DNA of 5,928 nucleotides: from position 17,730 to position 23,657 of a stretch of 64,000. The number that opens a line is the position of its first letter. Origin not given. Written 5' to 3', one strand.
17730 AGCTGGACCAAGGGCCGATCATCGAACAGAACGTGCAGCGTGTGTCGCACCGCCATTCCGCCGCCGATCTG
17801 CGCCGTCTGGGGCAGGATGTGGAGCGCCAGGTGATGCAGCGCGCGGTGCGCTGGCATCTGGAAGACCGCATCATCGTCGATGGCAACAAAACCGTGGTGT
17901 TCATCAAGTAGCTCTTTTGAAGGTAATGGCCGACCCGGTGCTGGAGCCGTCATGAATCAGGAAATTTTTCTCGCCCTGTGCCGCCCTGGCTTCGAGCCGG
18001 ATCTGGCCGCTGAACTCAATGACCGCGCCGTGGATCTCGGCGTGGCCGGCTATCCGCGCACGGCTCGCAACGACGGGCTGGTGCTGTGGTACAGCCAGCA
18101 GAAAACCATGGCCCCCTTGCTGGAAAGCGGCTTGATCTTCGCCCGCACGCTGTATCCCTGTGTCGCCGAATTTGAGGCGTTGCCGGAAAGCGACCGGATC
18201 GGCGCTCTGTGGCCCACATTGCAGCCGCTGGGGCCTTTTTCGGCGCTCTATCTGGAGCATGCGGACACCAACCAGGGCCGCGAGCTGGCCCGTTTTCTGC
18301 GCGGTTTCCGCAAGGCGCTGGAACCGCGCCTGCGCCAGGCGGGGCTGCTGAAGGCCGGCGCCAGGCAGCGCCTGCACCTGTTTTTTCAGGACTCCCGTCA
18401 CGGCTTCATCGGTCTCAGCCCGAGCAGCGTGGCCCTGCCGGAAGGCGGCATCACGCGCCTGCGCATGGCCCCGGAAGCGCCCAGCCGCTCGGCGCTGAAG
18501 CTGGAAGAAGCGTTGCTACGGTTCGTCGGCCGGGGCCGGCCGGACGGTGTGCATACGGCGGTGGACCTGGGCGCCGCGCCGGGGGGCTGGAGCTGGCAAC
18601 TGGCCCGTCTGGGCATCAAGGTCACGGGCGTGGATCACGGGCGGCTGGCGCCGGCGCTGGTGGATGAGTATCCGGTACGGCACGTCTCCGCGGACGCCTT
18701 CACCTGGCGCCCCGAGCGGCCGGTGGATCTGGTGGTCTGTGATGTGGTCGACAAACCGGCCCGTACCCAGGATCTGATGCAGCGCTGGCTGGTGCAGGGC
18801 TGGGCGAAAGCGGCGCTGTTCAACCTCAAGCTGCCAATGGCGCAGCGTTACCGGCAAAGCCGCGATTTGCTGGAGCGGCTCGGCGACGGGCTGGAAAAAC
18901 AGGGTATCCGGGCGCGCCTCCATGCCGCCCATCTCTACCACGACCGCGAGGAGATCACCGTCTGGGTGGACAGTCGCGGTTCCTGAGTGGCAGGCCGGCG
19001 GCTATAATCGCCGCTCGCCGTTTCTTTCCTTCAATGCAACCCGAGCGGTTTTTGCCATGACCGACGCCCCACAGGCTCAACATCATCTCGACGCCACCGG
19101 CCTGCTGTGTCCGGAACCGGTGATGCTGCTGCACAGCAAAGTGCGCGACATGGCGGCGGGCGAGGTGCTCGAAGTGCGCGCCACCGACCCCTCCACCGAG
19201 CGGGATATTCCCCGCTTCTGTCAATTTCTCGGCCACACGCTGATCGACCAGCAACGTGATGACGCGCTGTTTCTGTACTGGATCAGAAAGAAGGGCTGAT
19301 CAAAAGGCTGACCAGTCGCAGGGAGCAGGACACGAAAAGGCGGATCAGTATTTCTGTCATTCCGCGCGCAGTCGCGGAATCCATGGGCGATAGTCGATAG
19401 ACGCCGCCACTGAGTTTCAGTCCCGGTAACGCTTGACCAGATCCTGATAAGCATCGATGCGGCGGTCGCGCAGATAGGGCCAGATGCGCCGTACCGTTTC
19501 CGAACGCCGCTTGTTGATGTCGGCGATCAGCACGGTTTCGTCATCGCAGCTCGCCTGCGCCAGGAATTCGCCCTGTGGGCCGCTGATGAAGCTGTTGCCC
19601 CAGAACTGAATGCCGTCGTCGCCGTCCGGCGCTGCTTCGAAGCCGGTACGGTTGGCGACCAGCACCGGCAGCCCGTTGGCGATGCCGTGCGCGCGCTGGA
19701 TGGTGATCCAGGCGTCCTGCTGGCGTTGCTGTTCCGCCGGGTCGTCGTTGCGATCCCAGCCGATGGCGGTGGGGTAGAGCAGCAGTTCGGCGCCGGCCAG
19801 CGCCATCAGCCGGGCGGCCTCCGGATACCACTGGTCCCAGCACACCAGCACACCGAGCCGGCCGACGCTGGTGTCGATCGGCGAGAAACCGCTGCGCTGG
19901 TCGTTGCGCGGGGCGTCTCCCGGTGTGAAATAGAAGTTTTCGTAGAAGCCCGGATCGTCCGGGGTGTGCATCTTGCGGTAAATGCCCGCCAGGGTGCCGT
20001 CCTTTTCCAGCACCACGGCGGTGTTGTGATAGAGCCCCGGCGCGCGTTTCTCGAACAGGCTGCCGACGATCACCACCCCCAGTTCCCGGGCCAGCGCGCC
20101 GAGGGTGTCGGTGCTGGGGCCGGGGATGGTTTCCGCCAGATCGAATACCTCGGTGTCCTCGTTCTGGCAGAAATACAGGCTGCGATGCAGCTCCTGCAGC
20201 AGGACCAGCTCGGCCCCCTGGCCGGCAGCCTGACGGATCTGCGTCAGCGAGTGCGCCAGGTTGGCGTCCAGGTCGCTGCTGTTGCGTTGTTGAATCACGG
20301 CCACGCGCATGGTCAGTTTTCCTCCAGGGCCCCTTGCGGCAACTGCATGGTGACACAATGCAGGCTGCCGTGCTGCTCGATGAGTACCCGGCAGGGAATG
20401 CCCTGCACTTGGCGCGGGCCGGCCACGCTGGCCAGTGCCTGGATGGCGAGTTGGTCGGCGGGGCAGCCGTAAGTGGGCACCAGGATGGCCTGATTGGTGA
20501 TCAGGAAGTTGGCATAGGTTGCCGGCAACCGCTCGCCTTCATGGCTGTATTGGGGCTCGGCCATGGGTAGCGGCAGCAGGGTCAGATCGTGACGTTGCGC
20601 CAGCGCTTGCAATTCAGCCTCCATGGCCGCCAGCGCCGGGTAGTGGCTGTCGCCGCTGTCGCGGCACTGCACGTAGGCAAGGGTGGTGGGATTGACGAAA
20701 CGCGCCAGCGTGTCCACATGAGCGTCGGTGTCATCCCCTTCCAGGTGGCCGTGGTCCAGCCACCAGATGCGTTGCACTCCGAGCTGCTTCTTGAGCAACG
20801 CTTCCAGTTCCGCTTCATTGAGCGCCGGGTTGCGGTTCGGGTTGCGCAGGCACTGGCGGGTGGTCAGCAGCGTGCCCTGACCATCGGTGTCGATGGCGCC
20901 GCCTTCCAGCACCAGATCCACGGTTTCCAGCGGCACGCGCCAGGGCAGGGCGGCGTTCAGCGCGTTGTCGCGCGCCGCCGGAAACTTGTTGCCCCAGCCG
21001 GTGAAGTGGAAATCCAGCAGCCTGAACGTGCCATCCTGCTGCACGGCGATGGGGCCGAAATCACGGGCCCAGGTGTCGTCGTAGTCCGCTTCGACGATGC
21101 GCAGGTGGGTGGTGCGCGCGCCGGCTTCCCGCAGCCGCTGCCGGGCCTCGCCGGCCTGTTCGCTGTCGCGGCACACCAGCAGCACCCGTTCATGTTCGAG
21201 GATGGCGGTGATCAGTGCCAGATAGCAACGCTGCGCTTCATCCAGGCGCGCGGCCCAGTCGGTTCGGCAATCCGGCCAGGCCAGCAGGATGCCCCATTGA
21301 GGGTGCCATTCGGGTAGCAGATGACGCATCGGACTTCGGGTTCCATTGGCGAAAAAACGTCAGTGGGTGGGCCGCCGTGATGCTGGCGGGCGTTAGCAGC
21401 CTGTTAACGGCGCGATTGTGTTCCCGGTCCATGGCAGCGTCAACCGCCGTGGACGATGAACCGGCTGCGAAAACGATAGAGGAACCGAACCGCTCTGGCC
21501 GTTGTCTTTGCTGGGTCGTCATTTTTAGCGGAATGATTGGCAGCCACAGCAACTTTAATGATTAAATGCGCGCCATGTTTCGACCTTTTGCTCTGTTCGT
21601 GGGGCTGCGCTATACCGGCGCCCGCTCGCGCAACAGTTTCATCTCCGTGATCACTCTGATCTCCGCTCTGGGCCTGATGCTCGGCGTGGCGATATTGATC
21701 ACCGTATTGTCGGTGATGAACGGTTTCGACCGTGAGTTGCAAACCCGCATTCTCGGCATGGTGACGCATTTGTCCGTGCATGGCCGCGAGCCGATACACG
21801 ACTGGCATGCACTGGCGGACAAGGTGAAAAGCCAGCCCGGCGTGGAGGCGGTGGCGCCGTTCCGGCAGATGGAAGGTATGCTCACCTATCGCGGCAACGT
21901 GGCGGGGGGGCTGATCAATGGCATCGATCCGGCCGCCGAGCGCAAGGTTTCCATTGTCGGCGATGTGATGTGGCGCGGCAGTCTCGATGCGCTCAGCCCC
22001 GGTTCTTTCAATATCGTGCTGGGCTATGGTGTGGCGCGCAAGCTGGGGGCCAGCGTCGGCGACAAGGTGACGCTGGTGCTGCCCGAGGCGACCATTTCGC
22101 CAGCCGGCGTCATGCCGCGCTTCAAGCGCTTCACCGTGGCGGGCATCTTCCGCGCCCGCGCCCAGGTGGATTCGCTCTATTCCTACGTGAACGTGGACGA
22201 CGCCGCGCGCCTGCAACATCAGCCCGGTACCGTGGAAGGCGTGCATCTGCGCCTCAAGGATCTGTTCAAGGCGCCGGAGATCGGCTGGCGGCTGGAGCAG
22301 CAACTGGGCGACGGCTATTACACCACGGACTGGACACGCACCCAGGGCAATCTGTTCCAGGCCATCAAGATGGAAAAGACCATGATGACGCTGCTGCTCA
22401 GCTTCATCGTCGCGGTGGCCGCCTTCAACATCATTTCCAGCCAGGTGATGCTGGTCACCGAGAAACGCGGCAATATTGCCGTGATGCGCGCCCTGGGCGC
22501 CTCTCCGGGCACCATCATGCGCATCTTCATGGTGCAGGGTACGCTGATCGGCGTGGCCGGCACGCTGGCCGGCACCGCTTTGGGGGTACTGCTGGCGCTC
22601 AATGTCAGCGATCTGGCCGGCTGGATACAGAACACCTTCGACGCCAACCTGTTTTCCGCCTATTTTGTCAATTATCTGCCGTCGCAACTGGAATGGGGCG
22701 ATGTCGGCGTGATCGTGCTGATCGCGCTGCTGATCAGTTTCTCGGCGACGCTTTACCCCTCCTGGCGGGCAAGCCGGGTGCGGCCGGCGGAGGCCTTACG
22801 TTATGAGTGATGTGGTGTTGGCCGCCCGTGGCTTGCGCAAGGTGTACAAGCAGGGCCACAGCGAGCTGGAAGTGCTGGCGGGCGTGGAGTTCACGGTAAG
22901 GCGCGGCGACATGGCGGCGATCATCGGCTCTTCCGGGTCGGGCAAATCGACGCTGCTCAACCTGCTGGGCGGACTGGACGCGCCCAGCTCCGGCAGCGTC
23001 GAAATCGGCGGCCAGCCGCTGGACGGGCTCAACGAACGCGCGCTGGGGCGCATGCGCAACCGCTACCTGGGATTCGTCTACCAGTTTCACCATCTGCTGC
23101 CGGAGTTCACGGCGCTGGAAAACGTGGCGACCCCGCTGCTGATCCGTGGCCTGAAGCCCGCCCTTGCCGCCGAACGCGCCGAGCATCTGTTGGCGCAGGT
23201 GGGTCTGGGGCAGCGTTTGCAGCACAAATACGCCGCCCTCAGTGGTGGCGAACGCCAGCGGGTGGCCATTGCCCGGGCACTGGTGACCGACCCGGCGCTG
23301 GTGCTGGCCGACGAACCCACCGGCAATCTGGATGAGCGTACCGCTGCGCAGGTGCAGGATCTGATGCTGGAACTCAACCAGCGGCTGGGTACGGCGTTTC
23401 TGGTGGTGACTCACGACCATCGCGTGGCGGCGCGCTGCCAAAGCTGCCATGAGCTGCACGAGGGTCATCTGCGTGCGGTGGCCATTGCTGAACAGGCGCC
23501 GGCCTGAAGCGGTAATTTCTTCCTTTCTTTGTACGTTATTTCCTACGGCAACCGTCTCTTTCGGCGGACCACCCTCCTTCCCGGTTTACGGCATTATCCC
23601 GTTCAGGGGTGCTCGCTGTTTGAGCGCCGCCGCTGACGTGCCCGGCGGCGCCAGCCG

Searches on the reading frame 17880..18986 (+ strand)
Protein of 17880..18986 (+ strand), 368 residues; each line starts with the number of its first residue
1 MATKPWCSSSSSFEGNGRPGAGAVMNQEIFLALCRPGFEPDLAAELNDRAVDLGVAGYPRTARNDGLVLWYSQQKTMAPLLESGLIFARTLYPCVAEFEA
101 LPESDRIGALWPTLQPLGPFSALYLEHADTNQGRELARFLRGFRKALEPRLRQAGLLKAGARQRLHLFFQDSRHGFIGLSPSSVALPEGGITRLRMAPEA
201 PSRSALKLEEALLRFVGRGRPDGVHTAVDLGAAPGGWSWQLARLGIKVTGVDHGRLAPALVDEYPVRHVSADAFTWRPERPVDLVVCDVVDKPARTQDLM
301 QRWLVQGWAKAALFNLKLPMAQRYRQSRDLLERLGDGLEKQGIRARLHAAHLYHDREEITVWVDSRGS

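Call 51: search_protein_families(library=pfam, proteins=[window:17880-18986:+], max_evalue=0.00001)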
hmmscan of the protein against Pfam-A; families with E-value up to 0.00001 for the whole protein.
window:17880-18986:+ (368 aa): 3 families
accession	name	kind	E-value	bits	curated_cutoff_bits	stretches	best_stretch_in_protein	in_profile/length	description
PF18125.6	RlmM_FDX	-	6.3e-13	49.5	22.2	1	30-89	4-68/71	RlmM ferredoxin-like domain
PF01728.25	FtsJ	-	5.5e-11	43.2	24.1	1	202-291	3-101/181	FtsJ-like methyltransferase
PF21239.2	RLMM_N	-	1.7e-10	41.2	27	1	105-180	1-80/81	Ribosomal RNA large subunit methyltransferase M, N-terminal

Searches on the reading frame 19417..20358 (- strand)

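Call 51: search_protein_families(library=pfam, proteins=[window:19417-20358:-], max_evalue=0.00001)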
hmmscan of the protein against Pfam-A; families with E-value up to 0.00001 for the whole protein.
window:19417-20358:- (313 aa): 1 family
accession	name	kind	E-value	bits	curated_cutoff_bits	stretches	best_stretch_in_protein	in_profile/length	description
PF00795.27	CN_hydrolase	-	1.2e-62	212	23.2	1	18-290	1-255/256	Carbon-nitrogen hydrolase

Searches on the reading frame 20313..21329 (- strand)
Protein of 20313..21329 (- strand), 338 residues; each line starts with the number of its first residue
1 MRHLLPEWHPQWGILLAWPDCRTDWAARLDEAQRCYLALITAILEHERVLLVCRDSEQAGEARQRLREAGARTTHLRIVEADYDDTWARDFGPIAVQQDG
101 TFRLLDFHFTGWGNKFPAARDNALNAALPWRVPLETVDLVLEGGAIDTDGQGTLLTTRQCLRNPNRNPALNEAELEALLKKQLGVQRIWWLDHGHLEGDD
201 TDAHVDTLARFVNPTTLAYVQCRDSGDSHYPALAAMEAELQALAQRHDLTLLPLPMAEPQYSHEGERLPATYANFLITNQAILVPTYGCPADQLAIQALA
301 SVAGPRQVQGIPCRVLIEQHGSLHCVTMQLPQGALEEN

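Call 51: search_protein_families(library=pfam, proteins=[window:20313-21329:-], max_evalue=0.00001)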
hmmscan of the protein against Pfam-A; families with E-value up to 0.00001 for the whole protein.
window:20313-21329:- (338 aa): 1 family
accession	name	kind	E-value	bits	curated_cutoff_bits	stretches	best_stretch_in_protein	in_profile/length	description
PF04371.20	PAD_porph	-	1.3e-112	376.6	25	1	4-331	2-321/321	Porphyromonas-type peptidyl-arginine deiminase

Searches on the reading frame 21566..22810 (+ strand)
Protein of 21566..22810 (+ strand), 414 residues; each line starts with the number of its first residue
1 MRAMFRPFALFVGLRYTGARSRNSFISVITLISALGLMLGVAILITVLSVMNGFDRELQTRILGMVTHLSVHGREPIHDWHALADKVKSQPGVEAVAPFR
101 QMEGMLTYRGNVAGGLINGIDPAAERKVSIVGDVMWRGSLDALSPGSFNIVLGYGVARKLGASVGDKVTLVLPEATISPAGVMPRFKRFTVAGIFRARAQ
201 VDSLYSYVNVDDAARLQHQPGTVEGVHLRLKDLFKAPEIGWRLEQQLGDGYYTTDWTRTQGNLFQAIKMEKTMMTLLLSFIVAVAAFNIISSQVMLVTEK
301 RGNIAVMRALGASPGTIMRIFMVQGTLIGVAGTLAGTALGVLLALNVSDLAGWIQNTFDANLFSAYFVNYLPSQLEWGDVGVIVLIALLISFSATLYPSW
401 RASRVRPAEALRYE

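Call 51: search_protein_families(library=pfam, proteins=[window:21566-22810:+], max_evalue=0.00001)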
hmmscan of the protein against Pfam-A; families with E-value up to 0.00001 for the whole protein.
window:21566-22810:+ (414 aa): 2 families
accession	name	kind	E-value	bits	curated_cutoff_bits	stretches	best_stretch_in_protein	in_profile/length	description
PF02687.27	FtsX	-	3.8e-18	66.1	25.5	1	277-405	3-118/120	FtsX-like permease C-terminal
PF12704.14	MacB_PCD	-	4.6e-18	66.7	27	1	30-232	1-193/207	MacB-like periplasmic core domain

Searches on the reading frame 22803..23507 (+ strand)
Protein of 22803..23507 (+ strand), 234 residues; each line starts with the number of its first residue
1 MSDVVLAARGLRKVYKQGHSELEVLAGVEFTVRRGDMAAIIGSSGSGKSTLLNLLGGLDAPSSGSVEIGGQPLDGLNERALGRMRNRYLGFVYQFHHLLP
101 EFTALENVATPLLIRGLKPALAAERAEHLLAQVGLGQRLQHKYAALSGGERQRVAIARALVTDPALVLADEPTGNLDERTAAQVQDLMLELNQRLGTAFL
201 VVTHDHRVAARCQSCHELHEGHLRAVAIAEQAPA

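Call 51: search_protein_families(library=pfam, proteins=[window:22803-23507:+], max_evalue=0.00001)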
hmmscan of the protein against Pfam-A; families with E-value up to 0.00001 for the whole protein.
window:22803-23507:+ (234 aa): 2 families
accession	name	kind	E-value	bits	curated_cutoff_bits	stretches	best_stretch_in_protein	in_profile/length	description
PF00005.33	ABC_tran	-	1.2e-33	117.1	25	1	26-173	2-136/137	ABC transporter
PF02463.25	SMC_N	-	7.9e-06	25.9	40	0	131-217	128-210/220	RecF/RecN/SMC N terminal domain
